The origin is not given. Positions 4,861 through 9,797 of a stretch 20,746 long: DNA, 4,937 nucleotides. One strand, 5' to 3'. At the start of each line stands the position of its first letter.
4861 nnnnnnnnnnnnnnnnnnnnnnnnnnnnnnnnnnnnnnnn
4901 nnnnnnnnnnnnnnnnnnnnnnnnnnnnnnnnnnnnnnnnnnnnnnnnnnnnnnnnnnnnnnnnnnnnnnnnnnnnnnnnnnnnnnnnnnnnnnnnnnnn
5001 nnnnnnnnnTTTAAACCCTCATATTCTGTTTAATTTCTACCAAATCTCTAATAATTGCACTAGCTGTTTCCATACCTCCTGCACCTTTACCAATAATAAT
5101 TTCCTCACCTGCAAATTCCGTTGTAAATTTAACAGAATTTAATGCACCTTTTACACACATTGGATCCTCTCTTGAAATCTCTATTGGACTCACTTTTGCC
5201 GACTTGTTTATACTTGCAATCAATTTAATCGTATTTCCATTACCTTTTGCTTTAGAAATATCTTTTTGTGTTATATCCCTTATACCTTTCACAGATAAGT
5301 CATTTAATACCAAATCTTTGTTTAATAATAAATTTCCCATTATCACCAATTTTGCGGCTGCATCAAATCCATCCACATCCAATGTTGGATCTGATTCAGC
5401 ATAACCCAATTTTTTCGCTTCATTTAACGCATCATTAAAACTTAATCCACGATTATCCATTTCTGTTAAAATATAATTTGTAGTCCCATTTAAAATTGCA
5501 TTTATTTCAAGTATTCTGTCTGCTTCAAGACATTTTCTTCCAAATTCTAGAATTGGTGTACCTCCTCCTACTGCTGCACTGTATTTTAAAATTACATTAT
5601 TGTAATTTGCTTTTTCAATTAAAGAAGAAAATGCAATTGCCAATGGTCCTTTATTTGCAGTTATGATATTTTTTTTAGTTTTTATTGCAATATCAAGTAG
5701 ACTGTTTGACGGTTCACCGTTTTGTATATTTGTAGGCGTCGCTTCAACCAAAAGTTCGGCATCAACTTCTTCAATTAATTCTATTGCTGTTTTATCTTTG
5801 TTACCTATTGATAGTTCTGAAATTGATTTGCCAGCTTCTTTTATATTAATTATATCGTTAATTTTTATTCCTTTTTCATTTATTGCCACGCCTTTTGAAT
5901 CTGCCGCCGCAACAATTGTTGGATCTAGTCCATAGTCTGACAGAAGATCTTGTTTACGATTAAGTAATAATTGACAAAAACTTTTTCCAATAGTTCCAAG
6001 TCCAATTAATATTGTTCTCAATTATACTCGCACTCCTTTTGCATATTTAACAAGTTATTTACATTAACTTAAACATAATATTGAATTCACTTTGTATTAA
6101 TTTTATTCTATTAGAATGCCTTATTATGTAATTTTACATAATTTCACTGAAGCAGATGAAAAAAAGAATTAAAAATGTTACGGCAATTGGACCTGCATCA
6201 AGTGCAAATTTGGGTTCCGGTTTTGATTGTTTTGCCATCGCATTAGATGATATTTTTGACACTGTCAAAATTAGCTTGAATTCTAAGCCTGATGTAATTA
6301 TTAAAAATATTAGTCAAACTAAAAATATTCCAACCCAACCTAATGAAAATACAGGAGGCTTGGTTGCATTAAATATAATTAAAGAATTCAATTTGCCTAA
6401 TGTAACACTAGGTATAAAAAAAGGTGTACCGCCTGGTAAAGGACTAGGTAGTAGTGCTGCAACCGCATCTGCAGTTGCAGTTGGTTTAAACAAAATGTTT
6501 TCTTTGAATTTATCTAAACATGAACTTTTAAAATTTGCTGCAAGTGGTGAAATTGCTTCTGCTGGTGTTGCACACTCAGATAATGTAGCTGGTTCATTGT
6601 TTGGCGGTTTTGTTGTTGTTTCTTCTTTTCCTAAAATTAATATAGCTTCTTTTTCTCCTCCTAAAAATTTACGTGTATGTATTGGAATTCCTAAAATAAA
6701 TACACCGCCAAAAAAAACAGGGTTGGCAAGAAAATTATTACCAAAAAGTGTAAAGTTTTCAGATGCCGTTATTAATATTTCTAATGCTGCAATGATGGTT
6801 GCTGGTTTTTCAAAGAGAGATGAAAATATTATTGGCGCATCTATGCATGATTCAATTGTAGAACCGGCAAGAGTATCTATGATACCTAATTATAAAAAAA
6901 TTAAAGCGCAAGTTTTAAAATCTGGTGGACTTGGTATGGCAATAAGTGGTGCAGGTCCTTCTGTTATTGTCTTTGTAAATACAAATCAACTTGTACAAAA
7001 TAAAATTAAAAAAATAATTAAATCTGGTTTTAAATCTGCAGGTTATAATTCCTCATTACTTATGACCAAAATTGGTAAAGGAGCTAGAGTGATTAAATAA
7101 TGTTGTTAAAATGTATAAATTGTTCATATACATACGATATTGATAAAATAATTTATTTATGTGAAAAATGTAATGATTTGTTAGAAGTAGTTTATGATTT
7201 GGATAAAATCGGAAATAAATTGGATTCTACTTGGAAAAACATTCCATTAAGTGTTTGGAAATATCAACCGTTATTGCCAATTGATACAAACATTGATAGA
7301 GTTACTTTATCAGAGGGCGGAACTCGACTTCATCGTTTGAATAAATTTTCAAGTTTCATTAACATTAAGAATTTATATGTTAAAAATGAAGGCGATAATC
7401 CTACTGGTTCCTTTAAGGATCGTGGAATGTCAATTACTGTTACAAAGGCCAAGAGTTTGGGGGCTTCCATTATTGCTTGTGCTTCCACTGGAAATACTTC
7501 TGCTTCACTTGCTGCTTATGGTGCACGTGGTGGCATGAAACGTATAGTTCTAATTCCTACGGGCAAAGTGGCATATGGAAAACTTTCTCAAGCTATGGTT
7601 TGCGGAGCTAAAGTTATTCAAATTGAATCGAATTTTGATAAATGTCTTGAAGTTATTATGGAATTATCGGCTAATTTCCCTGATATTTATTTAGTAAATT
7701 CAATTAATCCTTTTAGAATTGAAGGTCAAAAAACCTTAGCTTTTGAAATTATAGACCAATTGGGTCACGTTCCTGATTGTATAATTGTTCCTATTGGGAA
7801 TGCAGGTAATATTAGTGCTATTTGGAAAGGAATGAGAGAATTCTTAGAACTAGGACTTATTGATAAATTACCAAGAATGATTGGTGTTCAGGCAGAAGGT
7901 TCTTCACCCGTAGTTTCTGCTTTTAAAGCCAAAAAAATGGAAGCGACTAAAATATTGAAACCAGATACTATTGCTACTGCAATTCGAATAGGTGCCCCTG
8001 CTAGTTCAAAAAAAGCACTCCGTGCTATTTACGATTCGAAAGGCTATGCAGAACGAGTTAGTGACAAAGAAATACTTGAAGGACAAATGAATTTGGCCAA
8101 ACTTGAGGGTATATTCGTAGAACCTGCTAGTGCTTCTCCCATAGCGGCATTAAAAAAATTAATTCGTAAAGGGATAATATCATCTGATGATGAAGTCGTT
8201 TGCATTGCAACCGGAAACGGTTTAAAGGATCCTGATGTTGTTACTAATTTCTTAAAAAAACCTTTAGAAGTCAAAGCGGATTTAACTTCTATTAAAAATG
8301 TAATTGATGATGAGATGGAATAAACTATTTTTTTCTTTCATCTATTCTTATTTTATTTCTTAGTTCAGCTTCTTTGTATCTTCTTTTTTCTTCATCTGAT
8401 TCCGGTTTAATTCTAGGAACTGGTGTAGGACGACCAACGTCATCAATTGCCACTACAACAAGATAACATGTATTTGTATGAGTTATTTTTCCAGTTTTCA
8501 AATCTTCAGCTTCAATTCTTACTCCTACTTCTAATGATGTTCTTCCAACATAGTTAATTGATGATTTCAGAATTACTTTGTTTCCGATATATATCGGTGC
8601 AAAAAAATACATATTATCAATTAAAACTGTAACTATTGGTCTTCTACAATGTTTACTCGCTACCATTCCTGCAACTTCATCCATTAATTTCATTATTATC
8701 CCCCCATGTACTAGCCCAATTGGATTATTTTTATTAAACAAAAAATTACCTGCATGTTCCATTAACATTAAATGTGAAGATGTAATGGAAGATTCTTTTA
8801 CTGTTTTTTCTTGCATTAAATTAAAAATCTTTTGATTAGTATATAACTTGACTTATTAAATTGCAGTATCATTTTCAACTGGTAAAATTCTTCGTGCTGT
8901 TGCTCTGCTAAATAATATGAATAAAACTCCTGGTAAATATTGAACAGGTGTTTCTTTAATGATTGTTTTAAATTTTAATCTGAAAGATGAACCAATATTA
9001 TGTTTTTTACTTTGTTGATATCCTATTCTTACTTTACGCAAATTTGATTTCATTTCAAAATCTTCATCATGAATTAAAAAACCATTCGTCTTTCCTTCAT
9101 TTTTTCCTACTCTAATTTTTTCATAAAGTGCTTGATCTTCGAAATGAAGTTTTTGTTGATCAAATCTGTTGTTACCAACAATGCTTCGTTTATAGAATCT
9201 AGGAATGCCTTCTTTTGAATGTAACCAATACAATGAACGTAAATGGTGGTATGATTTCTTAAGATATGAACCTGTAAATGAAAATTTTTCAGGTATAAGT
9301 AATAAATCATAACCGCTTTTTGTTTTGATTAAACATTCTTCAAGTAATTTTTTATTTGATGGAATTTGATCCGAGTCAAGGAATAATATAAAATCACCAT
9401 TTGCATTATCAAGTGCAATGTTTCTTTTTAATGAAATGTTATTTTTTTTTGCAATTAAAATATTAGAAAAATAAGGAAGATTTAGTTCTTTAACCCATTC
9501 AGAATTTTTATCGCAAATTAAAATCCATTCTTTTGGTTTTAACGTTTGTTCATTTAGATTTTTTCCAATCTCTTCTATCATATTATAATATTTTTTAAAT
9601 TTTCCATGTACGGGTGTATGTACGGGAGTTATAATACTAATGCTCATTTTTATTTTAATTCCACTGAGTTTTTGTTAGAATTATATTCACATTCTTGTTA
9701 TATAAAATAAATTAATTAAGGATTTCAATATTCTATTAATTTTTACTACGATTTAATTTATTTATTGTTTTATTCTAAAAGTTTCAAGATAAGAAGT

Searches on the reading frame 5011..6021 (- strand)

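Call 9: search_protein_families(library=ncbifam, proteins=[window:5011-6021:-], max_evalue=0.01)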
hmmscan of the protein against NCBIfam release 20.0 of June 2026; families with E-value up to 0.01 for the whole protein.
window:5011-6021:- (336 aa): 10 families
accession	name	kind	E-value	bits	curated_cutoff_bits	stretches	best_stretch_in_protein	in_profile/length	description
NF004912.0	PRK06270.1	equivalog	9.3e-111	370.5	373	1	1-334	4-340/343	homoserine dehydrogenase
NF004976.0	PRK06349.1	subfamily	1.8e-73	248.1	205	1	5-335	9-323/430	homoserine dehydrogenase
NF006235.0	PRK08374.1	equivalog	1.9e-62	211.3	451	1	4-331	6-329/336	homoserine dehydrogenase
NF005290.0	PRK06813.1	equivalog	1.1e-61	208.8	286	1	2-332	4-338/346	homoserine dehydrogenase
NF005002.0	PRK06392.1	equivalog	2.5e-47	161.4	296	1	1-329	4-323/329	homoserine dehydrogenase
NF006959.0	PRK09436.1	equivalog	1.1e-30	106.4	726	1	4-332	469-814/819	bifunctional aspartate kinase/homoserine dehydrogenase I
NF007003.0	PRK09466.1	subfamily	2.6e-20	72.4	582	1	4-229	462-681/810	bifunctional aspartate kinase/homoserine dehydrogenase II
NF041398.1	GluDhGdhB_Halo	equivalog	0.004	16.1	620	1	26-152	225-338/410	glutamate dehydrogenase GdhB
NF047886.1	AmOxnSyBioU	equivalog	0.0068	15.5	600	0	6-85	4-76/323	(S)-8-amino-7-oxononanoate synthase BioU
NF040817.1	GdhA_Arch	equivalog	0.0098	15.1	750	0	29-98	234-299/419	glutamate dehydrogenase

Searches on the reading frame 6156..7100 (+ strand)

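Call 8: search_protein_families(library=pfam, proteins=[window:6156-7100:+], max_evalue=0.1)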
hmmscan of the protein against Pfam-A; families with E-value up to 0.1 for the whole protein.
window:6156-7100:+ (314 aa): 3 families
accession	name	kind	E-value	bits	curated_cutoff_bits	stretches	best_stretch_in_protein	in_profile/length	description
PF00288.32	GHMP_kinases_N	-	6.2e-17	62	22.3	1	71-151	7-87/87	GHMP kinases N terminal domain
PF08544.19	GHMP_kinases_C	-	1.2e-07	32.4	21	1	215-287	2-79/85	GHMP kinases C terminal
PF22700.2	MVD-like_N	-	3.9e-06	27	27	1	90-153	90-144/157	Diphosphomevalonate decarboxylase-like N-terminal domain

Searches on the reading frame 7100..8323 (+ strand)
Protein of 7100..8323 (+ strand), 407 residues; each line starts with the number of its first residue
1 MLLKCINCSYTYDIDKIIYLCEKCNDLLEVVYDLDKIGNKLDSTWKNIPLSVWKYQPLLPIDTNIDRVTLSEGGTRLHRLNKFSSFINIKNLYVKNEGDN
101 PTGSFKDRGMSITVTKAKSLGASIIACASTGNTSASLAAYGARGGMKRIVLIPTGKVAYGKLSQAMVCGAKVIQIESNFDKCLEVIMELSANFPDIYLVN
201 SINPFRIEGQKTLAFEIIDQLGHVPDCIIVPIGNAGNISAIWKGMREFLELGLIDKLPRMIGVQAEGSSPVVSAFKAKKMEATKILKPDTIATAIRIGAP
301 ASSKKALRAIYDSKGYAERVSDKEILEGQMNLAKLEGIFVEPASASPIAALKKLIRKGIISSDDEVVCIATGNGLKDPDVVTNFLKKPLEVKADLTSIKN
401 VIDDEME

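Call 8: search_protein_families(library=pfam, proteins=[window:7100-8323:+], max_evalue=0.1)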
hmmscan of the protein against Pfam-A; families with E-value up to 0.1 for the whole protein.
window:7100-8323:+ (407 aa): 4 families
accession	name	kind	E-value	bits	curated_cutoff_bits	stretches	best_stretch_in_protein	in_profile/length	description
PF00291.31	PALP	-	9.5e-76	255.4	35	1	68-372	1-295/295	Pyridoxal-phosphate dependent enzyme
PF08541.16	ACP_syn_III_C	-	0.0022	18.6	26.6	1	344-375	50-81/90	3-Oxoacyl-[acyl-carrier-protein (ACP)] synthase III C terminal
PF02887.21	PK_C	-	0.038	14.5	28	0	112-184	6-76/114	Pyruvate kinase, alpha/beta domain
PF02150.21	Zn_ribbon_RPB9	-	0.046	14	25.2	0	21-30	4-13/36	RNA polymerases M/15 Kd subunit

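Call 48: list_cluster_members(proteins=[window:7100-8320:+, window:6156-7097:+, window:10459-14637:+, window:19438-20652:-, window:18280-19383:-, window:8859-9647:-, window:8328-8816:-, P0007, P0042])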
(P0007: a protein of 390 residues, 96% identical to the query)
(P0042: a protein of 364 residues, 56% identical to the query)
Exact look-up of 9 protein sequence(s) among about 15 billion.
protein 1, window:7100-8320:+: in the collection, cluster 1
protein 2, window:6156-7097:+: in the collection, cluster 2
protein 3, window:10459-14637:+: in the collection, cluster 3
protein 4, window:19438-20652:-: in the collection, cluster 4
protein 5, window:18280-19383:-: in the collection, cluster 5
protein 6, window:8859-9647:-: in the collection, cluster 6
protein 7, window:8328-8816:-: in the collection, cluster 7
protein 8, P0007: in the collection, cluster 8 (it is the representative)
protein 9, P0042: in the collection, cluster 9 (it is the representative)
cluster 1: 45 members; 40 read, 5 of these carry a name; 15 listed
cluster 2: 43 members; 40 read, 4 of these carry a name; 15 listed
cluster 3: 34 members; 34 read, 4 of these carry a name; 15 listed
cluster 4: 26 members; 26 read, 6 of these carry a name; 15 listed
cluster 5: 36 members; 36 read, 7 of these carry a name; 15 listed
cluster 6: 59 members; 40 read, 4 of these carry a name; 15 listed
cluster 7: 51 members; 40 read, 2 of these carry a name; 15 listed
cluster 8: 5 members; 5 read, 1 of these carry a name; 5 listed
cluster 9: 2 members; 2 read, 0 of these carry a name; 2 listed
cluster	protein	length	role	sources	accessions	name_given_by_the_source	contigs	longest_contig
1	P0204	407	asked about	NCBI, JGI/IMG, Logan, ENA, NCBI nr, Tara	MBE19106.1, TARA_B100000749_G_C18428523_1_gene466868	MAG: threonine synthase [Thaumarchaeota archaeon] | threonine synthase [Nitrososphaerota archaeon] | strand:+ start:177 stop:1400 length:1224 start_codon:yes stop_codon:yes gene_type:complete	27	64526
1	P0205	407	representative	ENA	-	-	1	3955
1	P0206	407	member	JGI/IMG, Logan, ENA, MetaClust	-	\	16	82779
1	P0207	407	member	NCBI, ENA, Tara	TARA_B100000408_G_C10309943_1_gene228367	strand:+ start:1477 stop:2700 length:1224 start_codon:yes stop_codon:yes ...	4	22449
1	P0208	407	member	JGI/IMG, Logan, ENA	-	threonine synthase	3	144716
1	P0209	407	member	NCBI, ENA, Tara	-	strand:+ start:1590 stop:2813 length:1224 start_codon:yes stop_codon:yes ...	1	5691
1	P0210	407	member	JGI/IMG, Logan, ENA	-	-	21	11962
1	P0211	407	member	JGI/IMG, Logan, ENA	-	-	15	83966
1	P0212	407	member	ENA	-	-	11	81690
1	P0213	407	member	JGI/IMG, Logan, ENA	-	-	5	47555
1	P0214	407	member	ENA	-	-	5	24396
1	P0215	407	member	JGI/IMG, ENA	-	-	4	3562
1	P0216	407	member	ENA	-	-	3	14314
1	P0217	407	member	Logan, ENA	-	-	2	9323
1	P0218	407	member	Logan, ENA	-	-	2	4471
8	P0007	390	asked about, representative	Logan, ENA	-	-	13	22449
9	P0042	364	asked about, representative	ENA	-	-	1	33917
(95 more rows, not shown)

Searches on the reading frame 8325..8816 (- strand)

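Call 8: search_protein_families(library=pfam, proteins=[window:8325-8816:-], max_evalue=0.1)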
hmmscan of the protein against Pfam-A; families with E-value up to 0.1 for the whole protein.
window:8325-8816:- (163 aa): 2 families
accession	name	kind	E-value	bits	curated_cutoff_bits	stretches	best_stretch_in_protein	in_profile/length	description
PF03061.28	4HBT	-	2.9e-20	72.8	20.6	1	34-108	2-77/79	Thioesterase superfamily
PF13622.12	4HBT_3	-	0.017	15.8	24.3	0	31-114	6-64/83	Acyl-CoA thioesterase N-terminal domain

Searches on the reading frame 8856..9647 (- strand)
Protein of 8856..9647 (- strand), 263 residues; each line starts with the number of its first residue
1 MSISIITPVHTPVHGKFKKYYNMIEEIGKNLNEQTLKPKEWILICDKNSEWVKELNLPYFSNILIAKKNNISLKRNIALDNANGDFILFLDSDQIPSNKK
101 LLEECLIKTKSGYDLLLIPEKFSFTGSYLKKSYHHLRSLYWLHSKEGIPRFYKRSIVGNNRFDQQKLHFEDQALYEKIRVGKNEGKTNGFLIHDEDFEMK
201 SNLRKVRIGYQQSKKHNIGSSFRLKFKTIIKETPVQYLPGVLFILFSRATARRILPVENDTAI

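Call 8: search_protein_families(library=pfam, proteins=[window:8856-9647:-], max_evalue=0.1)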
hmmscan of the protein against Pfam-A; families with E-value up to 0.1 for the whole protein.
window:8856-9647:- (263 aa): 3 families
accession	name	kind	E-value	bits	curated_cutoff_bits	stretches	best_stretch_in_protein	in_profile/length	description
PF00535.33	Glycos_transf_2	-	5.9e-07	30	23.3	1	16-115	9-110/168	Glycosyl transferase family 2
PF13896.12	Glyco_transf_49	-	0.02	14.7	27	1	71-99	118-146/329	Glycosyl-transferase for dystroglycan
PF16941.11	CymA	-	0.036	13.7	27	1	169-213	255-298/341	Putative cyclodextrin porin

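Call 9: search_protein_families(library=ncbifam, proteins=[window:8856-9647:-], max_evalue=0.01)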
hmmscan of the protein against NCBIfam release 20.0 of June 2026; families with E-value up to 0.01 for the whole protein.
window:8856-9647:- (263 aa): 5 families
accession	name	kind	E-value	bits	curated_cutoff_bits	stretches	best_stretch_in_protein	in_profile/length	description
NF047683.1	TeichurnBiosyTuaG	equivalog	7.3e-05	22.5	400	1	22-113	19-116/252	teichuronic acid biosynthesis protein TuaG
NF050050.1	ProtGlycPglI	equivalog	0.00022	20.7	500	1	72-165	72-173/306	GalNAc(5)-diNAcBac-PP-undecaprenol beta-1,3-glucosyltransferase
NF041394.1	GtaseAglG_Halo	equivalog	0.0015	17.9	440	1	19-101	13-100/304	glucosyl-dolichyl phosphate glucuronosyltransferase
NF007482.0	PRK10073.1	equivalog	0.0018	17.3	423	1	23-94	20-96/334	glycosyltransferase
NF038302.1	EPS_HpsE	equivalog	0.0034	16.4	300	1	48-99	55-102/307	hormogonium polysaccharide biosynthesis glycosyltransferase HpsE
